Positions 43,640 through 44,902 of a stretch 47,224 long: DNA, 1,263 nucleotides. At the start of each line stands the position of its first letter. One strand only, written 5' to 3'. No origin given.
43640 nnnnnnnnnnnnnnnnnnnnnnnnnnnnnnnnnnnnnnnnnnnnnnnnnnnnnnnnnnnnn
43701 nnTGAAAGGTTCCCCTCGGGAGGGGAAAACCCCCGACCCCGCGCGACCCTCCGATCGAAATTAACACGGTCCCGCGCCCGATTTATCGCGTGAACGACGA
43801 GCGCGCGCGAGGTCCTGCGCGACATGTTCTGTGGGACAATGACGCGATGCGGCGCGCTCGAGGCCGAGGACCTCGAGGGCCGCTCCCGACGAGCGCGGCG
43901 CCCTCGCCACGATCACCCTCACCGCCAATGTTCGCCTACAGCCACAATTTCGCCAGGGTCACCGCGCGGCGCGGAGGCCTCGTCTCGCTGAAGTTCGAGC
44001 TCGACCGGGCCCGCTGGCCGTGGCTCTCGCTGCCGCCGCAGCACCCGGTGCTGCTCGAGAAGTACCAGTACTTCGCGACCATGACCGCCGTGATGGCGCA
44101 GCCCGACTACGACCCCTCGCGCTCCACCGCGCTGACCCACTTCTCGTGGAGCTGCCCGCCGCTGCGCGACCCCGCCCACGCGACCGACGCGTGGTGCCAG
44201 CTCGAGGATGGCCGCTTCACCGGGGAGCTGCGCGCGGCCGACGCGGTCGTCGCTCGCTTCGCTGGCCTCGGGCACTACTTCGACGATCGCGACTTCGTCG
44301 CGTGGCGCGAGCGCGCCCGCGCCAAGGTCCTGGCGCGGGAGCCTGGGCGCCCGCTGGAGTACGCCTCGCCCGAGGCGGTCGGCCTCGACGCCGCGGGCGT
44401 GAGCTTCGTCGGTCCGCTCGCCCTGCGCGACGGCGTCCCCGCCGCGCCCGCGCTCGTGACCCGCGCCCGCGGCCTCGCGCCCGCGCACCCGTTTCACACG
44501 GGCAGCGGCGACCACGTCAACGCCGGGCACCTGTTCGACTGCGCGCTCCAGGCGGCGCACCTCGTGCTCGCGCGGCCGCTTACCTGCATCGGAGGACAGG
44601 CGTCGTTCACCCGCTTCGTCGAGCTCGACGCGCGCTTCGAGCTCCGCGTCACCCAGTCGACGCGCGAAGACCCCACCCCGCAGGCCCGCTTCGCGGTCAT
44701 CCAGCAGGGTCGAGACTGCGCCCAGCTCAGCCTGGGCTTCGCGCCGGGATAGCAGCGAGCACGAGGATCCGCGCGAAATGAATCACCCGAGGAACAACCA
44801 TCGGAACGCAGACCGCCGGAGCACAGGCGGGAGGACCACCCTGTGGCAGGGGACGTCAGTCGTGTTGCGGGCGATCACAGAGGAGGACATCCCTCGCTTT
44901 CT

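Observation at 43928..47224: AfsA-like double-hotdog protein plus GNAT acyltransferase, convergent with a large GAF-histidine-kinase sensor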

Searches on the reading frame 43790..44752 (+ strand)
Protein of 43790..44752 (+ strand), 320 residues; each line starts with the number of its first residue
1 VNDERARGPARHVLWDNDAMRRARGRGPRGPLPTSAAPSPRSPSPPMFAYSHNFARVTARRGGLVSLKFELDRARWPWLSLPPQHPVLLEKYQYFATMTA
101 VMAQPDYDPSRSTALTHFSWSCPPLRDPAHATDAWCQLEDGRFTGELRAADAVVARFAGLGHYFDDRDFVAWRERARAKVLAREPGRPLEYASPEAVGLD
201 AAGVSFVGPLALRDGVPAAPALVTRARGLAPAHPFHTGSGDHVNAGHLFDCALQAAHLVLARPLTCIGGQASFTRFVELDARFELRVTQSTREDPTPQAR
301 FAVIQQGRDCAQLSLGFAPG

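Call 3: search_protein_families(library=pfam, proteins=[window:43790-44752:+], max_evalue=1)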
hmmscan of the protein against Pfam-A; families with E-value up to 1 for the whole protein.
window:43790-44752:+ (320 aa): 0 families

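Call 4: search_protein_families(library=ncbifam, proteins=[window:43790-44752:+], max_evalue=1)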
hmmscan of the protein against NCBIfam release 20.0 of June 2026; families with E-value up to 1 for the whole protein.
window:43790-44752:+ (320 aa): 1 family
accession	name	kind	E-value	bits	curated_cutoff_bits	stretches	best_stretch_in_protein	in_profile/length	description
NF041195.1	ScbA_BarX_GamBu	equivalog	1e-06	28.3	200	1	142-313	123-287/290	ScbA/BarX family gamma-butyrolactone biosynthesis protein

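Call 5: find_homologous_proteins(query=window:43928-44752:+)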
Query window:43928-44752:+ (274 aa): 55 proteins with E <= 0.001 among 7560 candidates.
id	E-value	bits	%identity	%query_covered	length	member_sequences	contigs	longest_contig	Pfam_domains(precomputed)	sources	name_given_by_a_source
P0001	1.2e-183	627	100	100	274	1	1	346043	-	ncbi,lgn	-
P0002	8.3e-81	290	54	98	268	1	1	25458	-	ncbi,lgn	-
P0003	4.4e-71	258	50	99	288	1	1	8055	-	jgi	-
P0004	1.7e-68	249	47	100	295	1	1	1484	-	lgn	-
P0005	2.1e-68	249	49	99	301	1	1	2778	-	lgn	-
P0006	1.9e-65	239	49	99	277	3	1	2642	-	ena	-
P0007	5.1e-65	238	47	98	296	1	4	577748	-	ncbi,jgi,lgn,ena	-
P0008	1.3e-64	237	49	92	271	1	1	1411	-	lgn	-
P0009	1.7e-64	236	48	100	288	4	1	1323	-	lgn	-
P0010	4.6e-64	235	47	95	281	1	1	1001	-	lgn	-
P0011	3.0e-63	232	48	98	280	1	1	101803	-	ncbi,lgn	-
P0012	4.3e-63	232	47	98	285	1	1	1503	-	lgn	-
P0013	2.2e-62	229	46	99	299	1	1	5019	-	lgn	-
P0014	1.2e-61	227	47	100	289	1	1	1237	-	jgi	jgi:hypothetical protein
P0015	2.0e-61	226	47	99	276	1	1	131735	-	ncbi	ncbi:MAG: hypothetical protein AAF500_05530 [Myxococcota bacterium]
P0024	1.2e-59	220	42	99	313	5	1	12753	-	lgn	-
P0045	4.2e-52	196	42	99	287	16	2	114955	-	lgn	-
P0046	2.7e-51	193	43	100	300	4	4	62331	-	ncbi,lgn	-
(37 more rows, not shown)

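Call 6: search_solved_structures(query=window:43928-44752:+, max_evalue=10, show_alignments=2)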
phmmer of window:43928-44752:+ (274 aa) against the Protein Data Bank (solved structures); distinct sequences matched with E-value up to 10: 0.

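Call 9: search_solved_structures(query=A1, max_evalue=10, show_alignments=3)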
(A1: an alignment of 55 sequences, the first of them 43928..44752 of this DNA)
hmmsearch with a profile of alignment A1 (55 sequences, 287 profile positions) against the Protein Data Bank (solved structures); distinct sequences matched with E-value up to 10: 4.
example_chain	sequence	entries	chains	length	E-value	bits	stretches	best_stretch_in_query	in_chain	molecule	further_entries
2m4h_A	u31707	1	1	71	0.85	12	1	119-165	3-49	Feline Calicivirus VPg protein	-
4gl9_E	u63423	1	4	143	1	11.8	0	96-128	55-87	Suppressor of cytokine signaling 3,Suppressor of cytokine signaling 3,Suppressor of cytoki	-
3j7p_q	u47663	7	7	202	2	10.8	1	112-173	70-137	Ribosomal protein uL10 | 60S acidic ribosomal protein P0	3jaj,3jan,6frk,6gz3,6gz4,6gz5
2hmh_A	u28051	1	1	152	2.1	10.8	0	96-128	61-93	Suppressor of cytokine signaling 3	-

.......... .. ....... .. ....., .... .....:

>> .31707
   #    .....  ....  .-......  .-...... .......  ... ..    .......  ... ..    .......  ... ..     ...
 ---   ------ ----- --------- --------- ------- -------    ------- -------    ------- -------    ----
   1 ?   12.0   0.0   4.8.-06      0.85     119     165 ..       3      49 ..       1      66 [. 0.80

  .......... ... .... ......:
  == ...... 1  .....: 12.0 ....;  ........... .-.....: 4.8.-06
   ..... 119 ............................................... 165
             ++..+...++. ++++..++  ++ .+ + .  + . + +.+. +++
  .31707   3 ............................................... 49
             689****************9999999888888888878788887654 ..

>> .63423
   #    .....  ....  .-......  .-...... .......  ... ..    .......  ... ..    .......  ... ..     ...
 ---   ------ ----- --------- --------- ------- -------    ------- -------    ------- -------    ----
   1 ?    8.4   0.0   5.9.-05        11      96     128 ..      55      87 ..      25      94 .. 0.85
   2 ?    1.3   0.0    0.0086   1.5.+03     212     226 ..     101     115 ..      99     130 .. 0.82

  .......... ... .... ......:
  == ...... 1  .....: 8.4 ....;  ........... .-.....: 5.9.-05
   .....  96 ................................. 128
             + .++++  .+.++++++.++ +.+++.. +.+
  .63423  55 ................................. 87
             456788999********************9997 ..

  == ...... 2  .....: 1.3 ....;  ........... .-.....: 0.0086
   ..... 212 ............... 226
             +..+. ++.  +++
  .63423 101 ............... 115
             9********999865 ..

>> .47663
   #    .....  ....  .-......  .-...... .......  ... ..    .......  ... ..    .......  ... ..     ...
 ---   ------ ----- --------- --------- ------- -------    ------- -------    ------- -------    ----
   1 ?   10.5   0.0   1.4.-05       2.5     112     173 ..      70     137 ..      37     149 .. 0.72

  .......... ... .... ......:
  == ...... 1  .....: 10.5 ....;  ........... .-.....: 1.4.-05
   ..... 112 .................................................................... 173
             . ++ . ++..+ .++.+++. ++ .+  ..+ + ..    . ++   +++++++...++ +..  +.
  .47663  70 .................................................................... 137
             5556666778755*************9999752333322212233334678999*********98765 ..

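Call 10: search_protein_families(library=pfam, alignment_id=A1, max_evalue=10)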
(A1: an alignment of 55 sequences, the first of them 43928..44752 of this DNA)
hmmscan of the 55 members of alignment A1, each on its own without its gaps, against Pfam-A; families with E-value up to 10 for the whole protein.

A. member 1, window:43928-44752:+ (274 aa): 1 family
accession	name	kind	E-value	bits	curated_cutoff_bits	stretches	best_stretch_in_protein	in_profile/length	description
PF15196.11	Harakiri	-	0.012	16.6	27.9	1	76-134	2-58/94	Activator of apoptosis harakiri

B. families by the number of members that match (of 55 scanned): 11 families
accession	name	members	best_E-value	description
PF03756.19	AfsA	11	0.00045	A-factor biosynthesis hotdog domain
PF20915.2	VPg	5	0.021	Viral genome-linked protein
PF13424.12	TPR_12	2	0.09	Tetratricopeptide repeat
PF12228.14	DUF3604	2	0.13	Protein of unknown function (DUF3604)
PF15196.11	Harakiri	1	0.012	Activator of apoptosis harakiri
PF13622.12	4HBT_3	1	0.018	Acyl-CoA thioesterase N-terminal domain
PF20080.4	ALTTAQ_rpt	1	0.059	ALTTAQ repeat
PF06006.17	DUF905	1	0.095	Bacterial protein of unknown function (DUF905)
PF19275.4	HflX_C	1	0.12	HflX C-terminal domain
PF11340.13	DUF3142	1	0.12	Protein of unknown function (DUF3142)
PF21834.1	DUF6894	1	0.52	Domain of unknown function (DUF6894)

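Call 11: find_related_loci(query=A1, collection=genome_contigs, flank=10000)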
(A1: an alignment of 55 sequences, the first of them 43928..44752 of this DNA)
Query A1 (274 aa) in genome_contigs; peptide patterns used: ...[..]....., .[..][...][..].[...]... (x = any residue, [..] = any of these).
63 stretches matched a pattern; 22 encode a relative of the query (tblastn E <= 1e-3); 21 distinct loci.
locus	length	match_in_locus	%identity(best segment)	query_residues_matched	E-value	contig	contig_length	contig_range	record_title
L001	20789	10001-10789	54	1-269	5e-84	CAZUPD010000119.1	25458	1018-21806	MAG TPA_asm: uncultured Nannocystaceae bacterium isolate SRP334346_co1_110 genome assembly, contig: NODE_1835_length_254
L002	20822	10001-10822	48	2-269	7e-65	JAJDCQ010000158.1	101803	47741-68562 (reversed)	MAG: Planctomycetota bacterium isolate OFTM393 OFTM393_157, whole genome shotgun sequence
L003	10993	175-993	47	2-271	8e-63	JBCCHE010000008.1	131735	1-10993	MAG: Myxococcota bacterium isolate P01_B01_bin.6 k141_1537612_length_131735_cov_50.4391, whole genome shotgun sequence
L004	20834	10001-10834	42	2-272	3e-62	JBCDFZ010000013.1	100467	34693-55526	MAG: Myxococcota bacterium isolate P01_H01_bin.120 k141_311216_length_100467_cov_23.5946, whole genome shotgun sequence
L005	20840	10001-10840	42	2-273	4e-59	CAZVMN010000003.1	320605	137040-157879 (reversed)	MAG TPA_asm: uncultured Oceanococcus sp. isolate binchicken_co237_92 genome assembly, contig: NODE_20_length_320605_cov_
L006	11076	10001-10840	43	2-273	3e-58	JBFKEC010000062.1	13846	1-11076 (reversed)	MAG: Oceanococcus sp. isolate Mix_sand20.2022.06.G.76 k141_1861665_length_13846_cov_16.9754, whole genome shotgun sequen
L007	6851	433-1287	41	2-273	3e-58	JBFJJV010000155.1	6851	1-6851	MAG: Panacagrimonas sp. isolate Mix_sand17.2022.03.D.34 k141_1939964_length_6851_cov_23.9556, whole genome shotgun seque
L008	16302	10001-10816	42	5-269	3e-56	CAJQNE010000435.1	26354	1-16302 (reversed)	MAG: uncultured Gammaproteobacteria bacterium isolate 10_20180412_Bin_Bin_167_1 genome assembly, contig: c_000005226745,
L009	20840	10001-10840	41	2-273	9e-56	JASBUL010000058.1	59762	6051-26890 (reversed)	MAG: Oceanococcus sp. isolate BWSM_70 k141_2060452, whole genome shotgun sequence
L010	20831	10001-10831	43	1-273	4e-55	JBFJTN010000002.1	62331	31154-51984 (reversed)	MAG: Oceanococcus sp. isolate Mix_sand19.2022.05.D.2 k141_895527_length_62331_cov_15.1338, whole genome shotgun sequence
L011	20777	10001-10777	44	1-272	1e-52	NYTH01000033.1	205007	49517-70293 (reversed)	MAG: Salinisphaeraceae bacterium isolate CPC72 MHASMcontig_947065, whole genome shotgun sequence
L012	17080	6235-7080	44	2-272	1e-52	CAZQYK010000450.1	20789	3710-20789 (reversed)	MAG TPA_asm: uncultured Spirochaetales bacterium isolate binchicken_co31_433 genome assembly, contig: k141_325641, whole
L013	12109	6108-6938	41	1-273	4e-51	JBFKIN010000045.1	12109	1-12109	MAG: Oceanococcus sp. isolate Mix_sand21.2022.07.G.35 k141_3460549_length_12109_cov_16.6070, whole genome shotgun sequen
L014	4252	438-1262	43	2-266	2e-50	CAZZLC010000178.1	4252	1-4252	MAG TPA_asm: uncultured Enterobacteriaceae bacterium isolate SRP128890_co1_194 genome assembly, contig: NODE_27472_lengt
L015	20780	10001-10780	41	2-257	2e-48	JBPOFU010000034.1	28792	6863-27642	MAG: Oceanococcus sp. isolate MAG_31 MAG_31_34, whole genome shotgun sequence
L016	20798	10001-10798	43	2-272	2e-47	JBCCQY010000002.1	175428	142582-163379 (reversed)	MAG: Myxococcota bacterium isolate P01_D01_bin.18 k141_1472145_length_175428_cov_17.0000, whole genome shotgun sequence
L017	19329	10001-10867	40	1-274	1e-45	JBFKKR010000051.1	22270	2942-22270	MAG: Pseudomonadales bacterium isolate Mix_sand21.2022.07.Z.54 k141_932241_length_22270_cov_19.6751, whole genome shotgu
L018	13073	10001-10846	39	1-269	7e-44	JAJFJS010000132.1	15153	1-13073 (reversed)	MAG: Gammaproteobacteria bacterium isolate OFTM71 OFTM71_131, whole genome shotgun sequence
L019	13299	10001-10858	33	1-272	6e-36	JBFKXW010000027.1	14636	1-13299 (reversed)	MAG: Pseudomonadales bacterium isolate Mix_sand24.2022.10.G.5 k141_1146775_length_14636_cov_8.4199, whole genome shotgun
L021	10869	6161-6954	40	2-271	3e-22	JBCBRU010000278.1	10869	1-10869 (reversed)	MAG: Myxococcota bacterium isolate J06636_7 k141_105010_length_10869_cov_19.0000, whole genome shotgun sequence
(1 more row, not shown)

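Call 14: predict_structure(alignment_id=A1)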
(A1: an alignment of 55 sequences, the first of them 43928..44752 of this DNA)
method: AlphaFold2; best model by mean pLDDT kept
length: 274 residues; sequences in the alignment: 55
mean_pLDDT: 94.6   pTM: 0.92
mean pLDDT of the five models: 94.6, 94.3, 94.2, 94.0, 94.0
residues with pLDDT >= 90: 241; 70-90: 29; 50-70: 4; < 50: 0
segments of 3 or more residues with pLDDT < 50: none
pLDDT, mean of each block of 10 residues (from residue 1): 85 98 97 97 97 97 93 98 98 97 98 92 88 87 94 94 97 96 93 88 98 93 97 95 93 97 98 90
secondary structure, 60 per line:
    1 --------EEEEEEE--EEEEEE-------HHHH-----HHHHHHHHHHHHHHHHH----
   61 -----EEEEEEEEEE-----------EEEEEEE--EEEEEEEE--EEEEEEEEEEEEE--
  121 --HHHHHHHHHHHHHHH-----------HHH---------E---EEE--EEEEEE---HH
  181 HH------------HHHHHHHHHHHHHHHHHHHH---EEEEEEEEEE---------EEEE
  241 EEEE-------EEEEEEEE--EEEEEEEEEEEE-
elements in order: E9-15 E18-23 H31-34 H40-56 E66-75 E87-93 E96-103 E106-118 H123-137 E165-167 E170-175 H179-182 H195-214 E218-227 E237-244 E252-259 E262-273

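Call 27: fold_search(model_id=the predicted structure, library=pdb)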
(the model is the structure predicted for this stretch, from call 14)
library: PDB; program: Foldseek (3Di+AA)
matches with E <= 10: 1725; with E <= 0.001: 196
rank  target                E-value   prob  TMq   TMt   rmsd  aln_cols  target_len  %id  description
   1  4r4u_C                2.5e-09  1.00  0.50  0.50   7.3       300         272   10  Crystal structure of acyl-CoA thioesterase tesB from Yersinia pestis in complex with coenzyme A (released 2015-04-15)
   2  4qfw_B                4.0e-09  1.00  0.49  0.50   9.3       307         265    9  Crystal structure of acyl-CoA thioesterase tesB from Yersinia pestis (released 2014-06-04)
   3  4r4u_A                4.3e-09  1.00  0.51  0.51   7.3       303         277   10  Crystal structure of acyl-CoA thioesterase tesB from Yersinia pestis in complex with coenzyme A (released 2015-04-15)
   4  7hqx_A                5.7e-09  1.00  0.49  0.50  14.0       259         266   14  PanDDA analysis group deposition -- Crystal Structure of FatA in complex with Z218760918 (released 2025-08-13)
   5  7hqr_A                6.1e-09  1.00  0.49  0.50  14.1       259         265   13  PanDDA analysis group deposition -- Crystal Structure of FatA in complex with Z56946871 (released 2025-08-13)
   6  4r4u_B                6.5e-09  1.00  0.49  0.51   7.5       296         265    9  Crystal structure of acyl-CoA thioesterase tesB from Yersinia pestis in complex with coenzyme A (released 2015-04-15)
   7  7hu0_B                6.5e-09  1.00  0.54  0.56  13.4       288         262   12  PanDDA analysis group deposition -- Crystal Structure of FatA in complex with Z728939702 (released 2025-08-13)
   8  7htv_A                9.2e-09  1.00  0.49  0.51  13.8       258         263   12  PanDDA analysis group deposition -- Crystal Structure of FatA in complex with Z57122377 (released 2025-08-13)
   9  4kc5_A                1.0e-08  1.00  0.55  0.20   8.4       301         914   12  Crystal structure of the C-terminal part of RhiE from Burkholderia rhizoxinica (released 2013-09-18)
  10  7hqq_A                1.1e-08  1.00  0.49  0.50  14.1       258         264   14  PanDDA analysis group deposition -- Crystal Structure of FatA in complex with Z1198147845 (released 2025-08-13)
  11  4qfw_A                1.2e-08  1.00  0.50  0.51   7.5       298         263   10  Crystal structure of acyl-CoA thioesterase tesB from Yersinia pestis (released 2014-06-04)
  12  7hs5_A                1.2e-08  1.00  0.54  0.56  13.4       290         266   13  PanDDA analysis group deposition -- Crystal Structure of FatA in complex with Z1217131798 (released 2025-08-13)
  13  8oii_A                1.2e-08  1.00  0.54  0.20   8.3       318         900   11  Cryo-EM KSB domain of RhiE from Burkholderia rhizoxinica (released 2024-04-03)
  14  4qfw_C                1.2e-08  1.00  0.47  0.48  10.6       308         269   10  Crystal structure of acyl-CoA thioesterase tesB from Yersinia pestis (released 2014-06-04)
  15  3rd7_A                1.3e-08  1.00  0.44  0.44  10.2       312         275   12  Crystal structure of acyl-coa thioesterase from mycobacterium avium (released 2011-06-08)
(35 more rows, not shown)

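Call 33: search_protein_representatives(alignment_id=A1)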
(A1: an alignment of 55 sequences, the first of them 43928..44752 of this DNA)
Query: 55 sequences, 287 profile positions. Proteins with E-value up to 0.001 (for the whole library): 128; up to 1e-10: 75; up to 1e-30: 56. The best 128 are listed.
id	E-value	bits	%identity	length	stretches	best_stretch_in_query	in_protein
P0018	1.8e-117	408.1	-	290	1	3-285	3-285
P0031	1.9e-114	398.2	-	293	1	1-284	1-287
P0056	4.2e-108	377.3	-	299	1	2-283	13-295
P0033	1.3e-106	372.5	-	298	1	3-284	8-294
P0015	2.9e-106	371.3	-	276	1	3-282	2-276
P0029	3.3e-106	371.1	-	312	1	4-285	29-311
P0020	1.6e-104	365.6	-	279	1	4-284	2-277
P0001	1.6e-103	362.3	-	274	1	5-283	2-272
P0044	4.0e-102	357.7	-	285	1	5-284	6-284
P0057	5.4e-102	357.3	-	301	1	2-284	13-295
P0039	1.8e-97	342.5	-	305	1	4-284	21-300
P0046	2.7e-95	335.3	-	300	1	3-284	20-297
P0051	6.1e-95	334.1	-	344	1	5-283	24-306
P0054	2.0e-94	332.4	-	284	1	8-282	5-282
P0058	3.4e-94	331.7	-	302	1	3-284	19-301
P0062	7.1e-75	268.3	-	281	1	17-281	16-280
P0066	4.1e-67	242.8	-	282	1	7-283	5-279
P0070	2.1e-62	227.3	-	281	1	17-282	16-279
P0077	1.7e-59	217.8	-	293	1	10-283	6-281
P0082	9.2e-53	195.7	-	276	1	11-282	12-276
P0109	1.2e-15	73.9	-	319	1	12-255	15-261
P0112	7.6e-12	61.5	-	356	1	113-283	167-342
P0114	1.7e-11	60.3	-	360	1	108-256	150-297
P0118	3.1e-10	56.2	-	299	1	9-227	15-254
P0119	3.1e-10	56.2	-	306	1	102-254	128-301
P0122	6.2e-10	55.2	-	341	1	133-253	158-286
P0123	1.9e-09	53.6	-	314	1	43-283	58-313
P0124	3.6e-09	52.7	-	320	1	26-254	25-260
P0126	5.4e-09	52.1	-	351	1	63-251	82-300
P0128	7.3e-08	48.4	-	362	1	135-256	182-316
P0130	2.2e-07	46.8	-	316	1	136-229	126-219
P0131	2.9e-07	46.4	-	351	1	119-251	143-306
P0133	1.1e-06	44.6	-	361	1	179-255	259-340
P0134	2.7e-06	43.2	-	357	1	140-227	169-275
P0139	5.0e-06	42.4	-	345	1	71-284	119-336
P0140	5.2e-06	42.3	-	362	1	117-236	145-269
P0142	5.8e-06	42.1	-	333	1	76-284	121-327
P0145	1.1e-05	41.3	-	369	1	114-244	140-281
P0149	1.9e-05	40.4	-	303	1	67-284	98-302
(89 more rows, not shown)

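Call 34: search_protein_families(library=pfam, proteins=[P0109, P0112, P0114, P0118, P0119, P0122, P0123, P0124, P0126, P0128], max_evalue=0.01)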
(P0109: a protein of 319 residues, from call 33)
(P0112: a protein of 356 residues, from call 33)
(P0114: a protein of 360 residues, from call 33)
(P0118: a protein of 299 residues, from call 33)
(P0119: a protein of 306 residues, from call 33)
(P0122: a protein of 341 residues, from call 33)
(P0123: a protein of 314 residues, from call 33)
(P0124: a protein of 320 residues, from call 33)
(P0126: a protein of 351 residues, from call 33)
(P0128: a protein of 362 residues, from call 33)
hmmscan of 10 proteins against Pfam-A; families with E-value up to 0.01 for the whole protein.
P0109 (319 aa): 0 families

P0112 (356 aa): 1 family
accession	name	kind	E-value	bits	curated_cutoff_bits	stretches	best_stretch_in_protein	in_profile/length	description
PF03756.19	AfsA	-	0.00018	22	24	1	249-341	37-131/133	A-factor biosynthesis hotdog domain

P0114 (360 aa): 0 families

P0118 (299 aa): 0 families

P0119 (306 aa): 0 families

P0122 (341 aa): 0 families

P0123 (314 aa): 1 family
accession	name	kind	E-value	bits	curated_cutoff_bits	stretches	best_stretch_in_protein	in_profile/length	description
PF03756.19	AfsA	-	6.6e-19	68.7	24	2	191-312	6-131/133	A-factor biosynthesis hotdog domain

P0124 (320 aa): 0 families

P0126 (351 aa): 0 families

P0128 (362 aa): 0 families

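Call 35: search_protein_families(library=pfam, proteins=[P0062, P0066, P0070, P0077, P0082, P0130, P0131, P0139, P0142, P0149], max_evalue=0.01)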
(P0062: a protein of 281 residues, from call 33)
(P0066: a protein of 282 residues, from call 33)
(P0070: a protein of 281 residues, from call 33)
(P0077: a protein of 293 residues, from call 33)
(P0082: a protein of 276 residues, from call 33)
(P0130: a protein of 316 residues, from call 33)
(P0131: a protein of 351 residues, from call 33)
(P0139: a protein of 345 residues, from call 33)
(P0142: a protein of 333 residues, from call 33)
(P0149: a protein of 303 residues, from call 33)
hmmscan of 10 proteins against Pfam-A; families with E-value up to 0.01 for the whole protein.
P0062 (281 aa): 0 families

P0066 (282 aa): 0 families

P0070 (281 aa): 0 families

P0077 (293 aa): 0 families

P0082 (276 aa): 1 family
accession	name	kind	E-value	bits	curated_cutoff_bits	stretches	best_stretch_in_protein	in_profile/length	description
PF19320.4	GlfT2_domain3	-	0.0016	18.6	27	1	107-144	127-164/197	Galactofuranosyltransferase-2, domain 3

P0130 (316 aa): 0 families

P0131 (351 aa): 0 families

P0139 (345 aa): 1 family
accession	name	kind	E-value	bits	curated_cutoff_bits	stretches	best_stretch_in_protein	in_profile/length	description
PF03756.19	AfsA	-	5.6e-35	120.7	24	2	29-158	1-116/133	A-factor biosynthesis hotdog domain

P0142 (333 aa): 1 family
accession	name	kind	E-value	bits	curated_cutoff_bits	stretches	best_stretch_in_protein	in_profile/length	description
PF03756.19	AfsA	-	1.5e-39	135.5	24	2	205-325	2-131/133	A-factor biosynthesis hotdog domain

P0149 (303 aa): 1 family
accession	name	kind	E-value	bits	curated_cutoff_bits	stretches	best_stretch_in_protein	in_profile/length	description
PF03756.19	AfsA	-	4.1e-29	101.7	24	2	23-149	1-127/133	A-factor biosynthesis hotdog domain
